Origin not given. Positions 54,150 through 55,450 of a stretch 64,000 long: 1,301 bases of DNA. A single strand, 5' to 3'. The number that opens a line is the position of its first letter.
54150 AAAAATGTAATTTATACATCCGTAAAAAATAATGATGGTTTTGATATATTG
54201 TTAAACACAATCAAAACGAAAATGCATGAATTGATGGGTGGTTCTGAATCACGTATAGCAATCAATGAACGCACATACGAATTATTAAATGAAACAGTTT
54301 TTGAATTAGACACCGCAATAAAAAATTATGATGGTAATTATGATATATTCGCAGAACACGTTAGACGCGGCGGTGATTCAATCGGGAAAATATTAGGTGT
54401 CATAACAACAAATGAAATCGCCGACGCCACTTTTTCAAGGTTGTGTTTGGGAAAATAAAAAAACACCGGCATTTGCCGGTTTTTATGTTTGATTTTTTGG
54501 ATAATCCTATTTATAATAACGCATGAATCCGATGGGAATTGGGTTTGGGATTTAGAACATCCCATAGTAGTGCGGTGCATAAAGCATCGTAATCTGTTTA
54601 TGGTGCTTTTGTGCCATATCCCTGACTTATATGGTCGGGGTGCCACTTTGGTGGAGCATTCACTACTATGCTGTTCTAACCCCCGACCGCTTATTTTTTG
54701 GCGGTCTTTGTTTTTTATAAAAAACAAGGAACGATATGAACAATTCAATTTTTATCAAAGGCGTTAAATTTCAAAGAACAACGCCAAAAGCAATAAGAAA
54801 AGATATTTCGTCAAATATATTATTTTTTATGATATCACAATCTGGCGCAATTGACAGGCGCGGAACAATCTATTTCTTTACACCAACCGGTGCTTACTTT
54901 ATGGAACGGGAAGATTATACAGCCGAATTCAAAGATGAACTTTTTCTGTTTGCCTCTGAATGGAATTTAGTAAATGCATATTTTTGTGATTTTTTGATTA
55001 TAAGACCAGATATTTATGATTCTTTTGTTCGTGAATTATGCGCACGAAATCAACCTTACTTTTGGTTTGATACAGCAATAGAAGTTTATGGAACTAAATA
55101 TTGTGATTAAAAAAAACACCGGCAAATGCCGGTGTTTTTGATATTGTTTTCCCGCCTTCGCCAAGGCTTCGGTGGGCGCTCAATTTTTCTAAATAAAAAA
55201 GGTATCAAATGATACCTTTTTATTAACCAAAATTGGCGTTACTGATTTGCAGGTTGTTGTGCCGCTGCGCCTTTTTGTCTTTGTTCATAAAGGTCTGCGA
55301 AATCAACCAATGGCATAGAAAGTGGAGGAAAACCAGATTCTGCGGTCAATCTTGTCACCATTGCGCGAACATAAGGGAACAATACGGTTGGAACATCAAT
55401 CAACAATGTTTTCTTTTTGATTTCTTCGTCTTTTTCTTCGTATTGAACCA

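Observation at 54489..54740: Riboswitch-like leader B: 18-bp interrupted closing helix, antiterminator/terminator choice, directly upstream of a 124-aa ORF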

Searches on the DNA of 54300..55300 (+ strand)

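Call 4: search_rna_families(source=window, start=54300, end=55300, threshold=evalue, max_evalue=10, show_alignments=5)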
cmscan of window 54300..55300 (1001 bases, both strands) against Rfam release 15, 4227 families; matches with E-value up to 10: 45.
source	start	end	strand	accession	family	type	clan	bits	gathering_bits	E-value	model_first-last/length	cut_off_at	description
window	55088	55149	+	RF02063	STnc350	Gene; sRNA;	-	26.9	60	0.014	1-68/68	no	Salmonella enterica sRNA STnc350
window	55105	55190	-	RF02053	STnc430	Gene; sRNA;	-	26.7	47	0.078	1-162/162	no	Enterobacterial sRNA STnc430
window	55096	55197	-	RF02621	BSnc120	Gene; sRNA;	-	26.6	114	0.0011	1-88/88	no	Brucella sRNA 120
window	54998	55143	+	RF02449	ncr1015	Gene; sRNA;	-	26.3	60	0.27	1-121/121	no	Bacillus sRNA ncr1015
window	55083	55145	+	RF02064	STnc370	Gene; sRNA;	-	25.7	54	0.68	1-71/71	no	Enterobacterial sRNA STnc370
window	55106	55168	-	RF01772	rnk_pseudo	Cis-reg; leader;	-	25.1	55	0.084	1-108/108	no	Pseudomonas rnk leader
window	55049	55146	+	RF02053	STnc430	Gene; sRNA;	-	23.4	47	0.4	1-162/162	no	Enterobacterial sRNA STnc430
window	55107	55197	-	RF02074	STnc240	Gene; sRNA;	-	23.4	55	0.81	1-77/77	no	Enterobacterial sRNA STnc240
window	54457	54569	-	RF00512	Leu_leader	Cis-reg; leader;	-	23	50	0.036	1-148/148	no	Leucine operon leader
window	55009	55142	+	RF01859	Phe_leader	Cis-reg; leader;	-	22.9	55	0.34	1-125/125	no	Phenylalanine leader peptide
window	55066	55139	+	RF02083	OrzO-P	Gene; antitoxin;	-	21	60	1.1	1-76/76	no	OrzO-P RNA antitoxin family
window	55042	55145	+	RF02432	SpF25_sRNA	Gene; sRNA;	-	20.1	48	1.7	1-102/102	no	Streptococcus sRNA SpF25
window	55100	55146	+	RF02067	STnc310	Gene; sRNA;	-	19.9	40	0.6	1-61/61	no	Salmonella enterica sRNA STnc310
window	55112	55139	+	RF02351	psRNA14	Gene; sRNA;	-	19.9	60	1.7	10-37/84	no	Proteobacteria sRNA psRNA14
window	55060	55146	+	RF02059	STnc50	Gene; sRNA;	-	19.6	55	2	1-84/84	no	Salmonella enterica sRNA STnc40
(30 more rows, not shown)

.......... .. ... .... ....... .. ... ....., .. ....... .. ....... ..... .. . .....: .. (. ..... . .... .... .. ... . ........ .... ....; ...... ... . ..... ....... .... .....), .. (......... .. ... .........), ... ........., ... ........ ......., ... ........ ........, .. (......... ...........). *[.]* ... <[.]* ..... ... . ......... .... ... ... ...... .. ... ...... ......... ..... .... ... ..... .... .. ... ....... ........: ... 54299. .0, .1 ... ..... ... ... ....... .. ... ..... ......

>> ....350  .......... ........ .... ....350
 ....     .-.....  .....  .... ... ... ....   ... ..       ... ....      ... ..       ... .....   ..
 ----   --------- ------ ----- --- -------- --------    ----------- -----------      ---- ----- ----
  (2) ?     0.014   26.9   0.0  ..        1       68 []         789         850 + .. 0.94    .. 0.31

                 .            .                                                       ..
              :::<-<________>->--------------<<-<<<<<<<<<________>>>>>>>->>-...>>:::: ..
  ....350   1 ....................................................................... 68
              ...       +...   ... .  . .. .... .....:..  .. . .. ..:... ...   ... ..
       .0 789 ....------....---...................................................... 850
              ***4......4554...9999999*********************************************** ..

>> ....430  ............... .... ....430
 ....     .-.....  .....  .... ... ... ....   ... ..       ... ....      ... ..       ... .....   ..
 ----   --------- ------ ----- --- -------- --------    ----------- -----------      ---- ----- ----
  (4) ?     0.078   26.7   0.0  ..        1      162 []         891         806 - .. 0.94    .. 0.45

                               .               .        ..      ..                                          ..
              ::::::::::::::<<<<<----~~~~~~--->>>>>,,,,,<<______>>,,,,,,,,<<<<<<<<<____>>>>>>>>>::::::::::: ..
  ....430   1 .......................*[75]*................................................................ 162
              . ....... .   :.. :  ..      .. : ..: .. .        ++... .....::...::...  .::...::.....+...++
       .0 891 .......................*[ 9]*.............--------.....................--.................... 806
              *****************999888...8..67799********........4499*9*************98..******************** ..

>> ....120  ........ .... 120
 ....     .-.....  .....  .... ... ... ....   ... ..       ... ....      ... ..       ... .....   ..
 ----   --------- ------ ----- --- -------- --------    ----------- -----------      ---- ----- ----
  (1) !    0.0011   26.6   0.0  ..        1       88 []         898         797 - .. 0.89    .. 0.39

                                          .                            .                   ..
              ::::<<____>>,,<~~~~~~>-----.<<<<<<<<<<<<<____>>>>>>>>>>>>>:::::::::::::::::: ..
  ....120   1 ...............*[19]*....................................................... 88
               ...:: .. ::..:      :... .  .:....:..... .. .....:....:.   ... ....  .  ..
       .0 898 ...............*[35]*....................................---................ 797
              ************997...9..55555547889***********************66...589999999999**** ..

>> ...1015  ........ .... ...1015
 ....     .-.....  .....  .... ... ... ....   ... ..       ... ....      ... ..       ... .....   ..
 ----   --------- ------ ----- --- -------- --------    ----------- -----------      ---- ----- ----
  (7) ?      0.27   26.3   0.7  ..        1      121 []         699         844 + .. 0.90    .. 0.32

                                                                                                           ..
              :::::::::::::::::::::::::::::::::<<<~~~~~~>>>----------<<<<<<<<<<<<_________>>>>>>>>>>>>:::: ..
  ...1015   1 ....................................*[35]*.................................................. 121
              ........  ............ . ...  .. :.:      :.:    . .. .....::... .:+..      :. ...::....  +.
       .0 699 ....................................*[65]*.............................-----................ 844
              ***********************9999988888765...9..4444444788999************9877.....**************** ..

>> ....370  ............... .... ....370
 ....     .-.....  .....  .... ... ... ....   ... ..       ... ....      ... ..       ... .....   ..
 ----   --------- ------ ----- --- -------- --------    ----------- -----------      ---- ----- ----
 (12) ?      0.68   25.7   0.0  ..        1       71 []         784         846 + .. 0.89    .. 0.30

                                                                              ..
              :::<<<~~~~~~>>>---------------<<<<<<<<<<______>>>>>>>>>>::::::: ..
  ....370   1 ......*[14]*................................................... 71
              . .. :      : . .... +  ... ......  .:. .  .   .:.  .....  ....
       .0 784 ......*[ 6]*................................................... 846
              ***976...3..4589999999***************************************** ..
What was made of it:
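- On SAM-I, T-box and all other Rfam 15 families: Nothing lies within 54518-54714 at E <= 10 apart from terminator-like noise (call 4).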

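Call 48: build_rna_model(alignment_id=A4, structure=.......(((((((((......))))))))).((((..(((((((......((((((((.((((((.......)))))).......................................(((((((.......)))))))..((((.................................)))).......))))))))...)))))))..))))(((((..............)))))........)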
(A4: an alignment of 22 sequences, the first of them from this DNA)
Model R1 built from alignment A4 (22 sequences, 245 columns); structure: as given.
model positions 210; base pairs 50; branch points 4; effective number of sequences 2.28; information 0.59 bits per position. Calibrated on 0.2 Mb of random sequence (short: E-values are rough).
structure used (alignment columns):
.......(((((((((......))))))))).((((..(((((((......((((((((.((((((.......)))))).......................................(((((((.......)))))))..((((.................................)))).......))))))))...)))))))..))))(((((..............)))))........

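Call 49: search_with_rna_model(model_id=R1, sources=[window, L002, L003, L004, L005, L006, L007, L008, L009, L010, L011, L012, L013, L014, L015, L016, L017, L018, L019, L020, L021, L022, L023, L024, L025, L026, L027, L028, L029, L030], max_evalue=10, make_alignment=true)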
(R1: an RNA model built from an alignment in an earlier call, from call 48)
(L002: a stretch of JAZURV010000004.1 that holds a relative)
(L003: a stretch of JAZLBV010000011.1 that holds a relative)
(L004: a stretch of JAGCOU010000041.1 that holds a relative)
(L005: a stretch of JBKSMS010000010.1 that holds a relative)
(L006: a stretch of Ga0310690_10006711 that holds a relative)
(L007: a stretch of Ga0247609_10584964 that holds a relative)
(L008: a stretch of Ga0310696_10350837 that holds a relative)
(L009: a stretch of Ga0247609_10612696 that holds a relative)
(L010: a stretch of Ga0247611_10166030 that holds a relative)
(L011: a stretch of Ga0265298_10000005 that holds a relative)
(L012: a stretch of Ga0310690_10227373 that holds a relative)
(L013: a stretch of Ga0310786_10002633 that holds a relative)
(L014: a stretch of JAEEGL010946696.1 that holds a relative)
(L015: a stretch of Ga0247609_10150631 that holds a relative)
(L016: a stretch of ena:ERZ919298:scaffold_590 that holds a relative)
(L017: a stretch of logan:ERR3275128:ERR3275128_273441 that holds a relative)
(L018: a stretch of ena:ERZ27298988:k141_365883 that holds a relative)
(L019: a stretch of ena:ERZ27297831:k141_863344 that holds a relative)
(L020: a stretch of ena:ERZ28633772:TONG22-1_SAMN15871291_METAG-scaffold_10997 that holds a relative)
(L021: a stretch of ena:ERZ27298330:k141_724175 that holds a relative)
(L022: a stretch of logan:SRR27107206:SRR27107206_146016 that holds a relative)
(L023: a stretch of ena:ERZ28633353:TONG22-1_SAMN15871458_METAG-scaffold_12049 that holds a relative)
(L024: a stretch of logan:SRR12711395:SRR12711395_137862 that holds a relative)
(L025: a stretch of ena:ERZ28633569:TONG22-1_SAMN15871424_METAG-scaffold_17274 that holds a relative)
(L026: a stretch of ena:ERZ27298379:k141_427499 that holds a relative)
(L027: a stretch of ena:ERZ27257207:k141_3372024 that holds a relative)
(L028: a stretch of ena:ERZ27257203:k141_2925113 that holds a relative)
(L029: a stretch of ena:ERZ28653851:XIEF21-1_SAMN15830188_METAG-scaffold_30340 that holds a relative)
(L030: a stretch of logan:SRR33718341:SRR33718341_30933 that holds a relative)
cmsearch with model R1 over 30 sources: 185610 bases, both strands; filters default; matches with E-value up to 10: 42.
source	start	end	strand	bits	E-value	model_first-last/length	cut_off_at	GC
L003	3752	3979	+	204.3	6.4e-56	1-210/210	no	0.45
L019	2382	2608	+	201.7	3.4e-55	1-210/210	no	0.45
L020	235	461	+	201.7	3.4e-55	1-210/210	no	0.45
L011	2756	2980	+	197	7.2e-54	1-210/210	no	0.45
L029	1607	1836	+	193.5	7.2e-53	1-210/210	no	0.46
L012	218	447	+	192.6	1.3e-52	1-210/210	no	0.44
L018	1746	1930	+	188.1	2.3e-51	1-210/210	no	0.45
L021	667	851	+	188.1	2.3e-51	1-210/210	no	0.45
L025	202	398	+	186.5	6.8e-51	1-210/210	no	0.48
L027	271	458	+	182.6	8.3e-50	1-210/210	no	0.47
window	54518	54714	+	179.1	8.1e-49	1-210/210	no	0.45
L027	500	696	+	178.6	1.1e-48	1-210/210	no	0.49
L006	2795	2979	+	176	6.1e-48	1-210/210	no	0.44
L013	2795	2979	+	176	6.1e-48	1-210/210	no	0.44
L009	347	534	+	175.7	7.2e-48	1-210/210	no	0.46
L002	3782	3980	+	175.2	1e-47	1-210/210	no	0.45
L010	1524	1714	+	171.8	9.3e-47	1-210/210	no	0.47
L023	2548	2731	+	170.5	2.1e-46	1-210/210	no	0.46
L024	715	898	+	170.5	2.1e-46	1-210/210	no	0.46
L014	2084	2308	+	170.1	2.7e-46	1-210/210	no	0.47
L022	1939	2124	+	169.6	3.9e-46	1-210/210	no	0.46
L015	1418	1604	+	169.3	4.7e-46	1-210/210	no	0.46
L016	1995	2189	+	169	5.7e-46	1-210/210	no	0.47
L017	192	386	+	169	5.7e-46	1-210/210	no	0.47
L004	3774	3974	+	164.7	8.7e-45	1-210/210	no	0.48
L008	94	277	+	163.9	1.5e-44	1-210/210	no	0.48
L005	3774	3974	+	163.1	2.5e-44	1-210/210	no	0.47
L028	1028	1225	+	162.1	4.9e-44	1-210/210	no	0.47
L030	169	359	+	160.9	1.1e-43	1-210/210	no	0.49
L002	758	952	-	160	1.9e-43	1-210/210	no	0.44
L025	1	160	+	116.5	3.4e-31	28-210/210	5'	0.47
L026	1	79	+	68.5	1.1e-17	132-210/210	5'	0.43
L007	1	109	+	62.3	5.9e-16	88-210/210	5'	0.48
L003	4354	4411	+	16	0.0067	1-210/210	no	0.24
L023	3124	3182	-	13.4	0.034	1-210/210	no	0.27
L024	1291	1349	-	13.4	0.034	1-210/210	no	0.27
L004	5390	5474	+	12.7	0.056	1-210/210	no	0.4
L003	4210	4249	+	6.9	2.3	1-210/210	no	0.25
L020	162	212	+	5.1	7.4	1-210/210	no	0.31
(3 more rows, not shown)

Alignment A5: 42 matches aligned to the model, 357 columns, each read 5' to 3' on its own strand. Consensus structure (alignment columns), stored with it:
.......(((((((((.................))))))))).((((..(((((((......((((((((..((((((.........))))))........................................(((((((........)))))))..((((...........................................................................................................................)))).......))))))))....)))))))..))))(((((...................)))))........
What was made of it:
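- It is multi-copy and tied to downstream ORFs (call 49).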

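Call 53: search_with_rna_model(model_id=R1, source=window, max_evalue=10, show_alignments=3)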
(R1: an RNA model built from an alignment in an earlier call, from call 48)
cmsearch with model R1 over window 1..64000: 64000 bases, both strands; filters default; matches with E-value up to 10: 5.
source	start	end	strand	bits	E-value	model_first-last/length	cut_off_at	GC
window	54518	54714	+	179.1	2.8e-49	1-210/210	no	0.45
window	44643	44827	+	47.4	3.3e-12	1-210/210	no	0.43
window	54317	54489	+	9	0.22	1-210/210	no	0.36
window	55108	55150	+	6.4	1.2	1-210/210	no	0.33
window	55191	55281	+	4.3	4.3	1-210/210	no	0.35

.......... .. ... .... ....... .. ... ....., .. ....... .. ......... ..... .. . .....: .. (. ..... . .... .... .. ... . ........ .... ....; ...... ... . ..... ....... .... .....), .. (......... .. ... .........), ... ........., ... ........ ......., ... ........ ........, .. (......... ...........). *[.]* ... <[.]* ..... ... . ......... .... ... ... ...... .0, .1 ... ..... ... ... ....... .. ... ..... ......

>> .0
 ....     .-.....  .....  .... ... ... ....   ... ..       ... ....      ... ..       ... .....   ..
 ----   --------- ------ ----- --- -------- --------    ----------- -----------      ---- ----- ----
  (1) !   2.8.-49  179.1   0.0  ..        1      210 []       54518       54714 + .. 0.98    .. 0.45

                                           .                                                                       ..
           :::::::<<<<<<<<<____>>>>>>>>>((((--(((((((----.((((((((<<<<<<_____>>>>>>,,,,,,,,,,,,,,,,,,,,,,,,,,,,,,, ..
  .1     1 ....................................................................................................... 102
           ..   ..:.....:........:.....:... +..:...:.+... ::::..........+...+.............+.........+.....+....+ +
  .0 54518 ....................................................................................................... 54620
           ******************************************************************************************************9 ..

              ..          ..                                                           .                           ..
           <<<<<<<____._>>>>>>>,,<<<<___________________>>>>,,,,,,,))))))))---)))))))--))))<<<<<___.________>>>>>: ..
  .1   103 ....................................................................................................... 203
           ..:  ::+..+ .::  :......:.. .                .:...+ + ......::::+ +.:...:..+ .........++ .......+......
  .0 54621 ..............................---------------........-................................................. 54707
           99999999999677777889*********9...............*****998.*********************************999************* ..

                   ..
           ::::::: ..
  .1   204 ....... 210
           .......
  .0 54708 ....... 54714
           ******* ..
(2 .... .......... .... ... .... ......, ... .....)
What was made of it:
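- Checked: The covariance model of B-type RNAs hits 44643-44827 full length at 47.4 bits, E ~1e-11 (calls 49, 53).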

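Call 56: search_with_rna_model(model_id=R1, sources=[window, L002, L003, L004, L005, L006, L008, L009, L010, L011, L012, L014, L015, L016, L018, L019, L022, L023, L025, L027, L028, L029, L030], max_evalue=1e-20, make_alignment=true)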
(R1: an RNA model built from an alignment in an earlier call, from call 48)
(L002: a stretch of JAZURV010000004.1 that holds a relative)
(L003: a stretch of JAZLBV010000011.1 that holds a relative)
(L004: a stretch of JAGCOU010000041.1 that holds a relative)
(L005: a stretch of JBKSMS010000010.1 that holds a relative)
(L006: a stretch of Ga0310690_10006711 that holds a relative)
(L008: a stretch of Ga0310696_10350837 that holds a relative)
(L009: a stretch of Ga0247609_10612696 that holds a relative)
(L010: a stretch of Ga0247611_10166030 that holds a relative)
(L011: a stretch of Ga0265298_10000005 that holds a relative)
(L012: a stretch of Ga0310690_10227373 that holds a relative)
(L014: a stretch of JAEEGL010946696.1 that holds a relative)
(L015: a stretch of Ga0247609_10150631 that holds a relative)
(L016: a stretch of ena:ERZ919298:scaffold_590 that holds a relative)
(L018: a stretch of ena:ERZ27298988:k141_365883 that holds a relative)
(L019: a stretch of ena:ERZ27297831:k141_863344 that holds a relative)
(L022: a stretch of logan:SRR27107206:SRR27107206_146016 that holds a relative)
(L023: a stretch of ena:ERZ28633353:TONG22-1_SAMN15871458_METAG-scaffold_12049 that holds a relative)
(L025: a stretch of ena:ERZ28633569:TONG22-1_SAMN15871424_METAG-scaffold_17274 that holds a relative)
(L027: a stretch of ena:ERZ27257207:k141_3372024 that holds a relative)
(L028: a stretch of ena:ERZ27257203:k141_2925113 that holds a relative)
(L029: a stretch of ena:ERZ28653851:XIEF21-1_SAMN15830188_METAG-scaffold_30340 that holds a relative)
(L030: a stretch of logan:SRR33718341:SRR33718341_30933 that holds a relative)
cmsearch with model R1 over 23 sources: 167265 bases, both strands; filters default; matches with E-value up to 1e-20: 26.
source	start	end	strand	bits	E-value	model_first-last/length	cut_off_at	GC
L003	3752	3979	+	204.3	5.8e-56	1-210/210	no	0.45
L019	2382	2608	+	201.7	3.1e-55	1-210/210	no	0.45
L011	2756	2980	+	197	6.5e-54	1-210/210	no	0.45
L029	1607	1836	+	193.5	6.5e-53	1-210/210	no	0.46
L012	218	447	+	192.6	1.1e-52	1-210/210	no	0.44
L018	1746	1930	+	188.1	2.1e-51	1-210/210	no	0.45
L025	202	398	+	186.5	6.1e-51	1-210/210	no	0.48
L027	271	458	+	182.6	7.5e-50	1-210/210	no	0.47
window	54518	54714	+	179.1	7.3e-49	1-210/210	no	0.45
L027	500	696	+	178.6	1e-48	1-210/210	no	0.49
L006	2795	2979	+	176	5.5e-48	1-210/210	no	0.44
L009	347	534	+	175.7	6.5e-48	1-210/210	no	0.46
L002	3782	3980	+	175.2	9.2e-48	1-210/210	no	0.45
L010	1524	1714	+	171.8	8.3e-47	1-210/210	no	0.47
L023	2548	2731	+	170.5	1.9e-46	1-210/210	no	0.46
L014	2084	2308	+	170.1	2.5e-46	1-210/210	no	0.47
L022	1939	2124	+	169.6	3.5e-46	1-210/210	no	0.46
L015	1418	1604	+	169.3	4.2e-46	1-210/210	no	0.46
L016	1995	2189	+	169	5.1e-46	1-210/210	no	0.47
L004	3774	3974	+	164.7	7.9e-45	1-210/210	no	0.48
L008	94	277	+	163.9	1.4e-44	1-210/210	no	0.48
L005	3774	3974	+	163.1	2.2e-44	1-210/210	no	0.47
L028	1028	1225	+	162.1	4.4e-44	1-210/210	no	0.47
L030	169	359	+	160.9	9.5e-44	1-210/210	no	0.49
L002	758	952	-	160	1.7e-43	1-210/210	no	0.44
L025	1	160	+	116.5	3.1e-31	28-210/210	5'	0.47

Alignment A6: 26 matches aligned to the model, 248 columns, each read 5' to 3' on its own strand. Consensus structure (alignment columns), stored with it:
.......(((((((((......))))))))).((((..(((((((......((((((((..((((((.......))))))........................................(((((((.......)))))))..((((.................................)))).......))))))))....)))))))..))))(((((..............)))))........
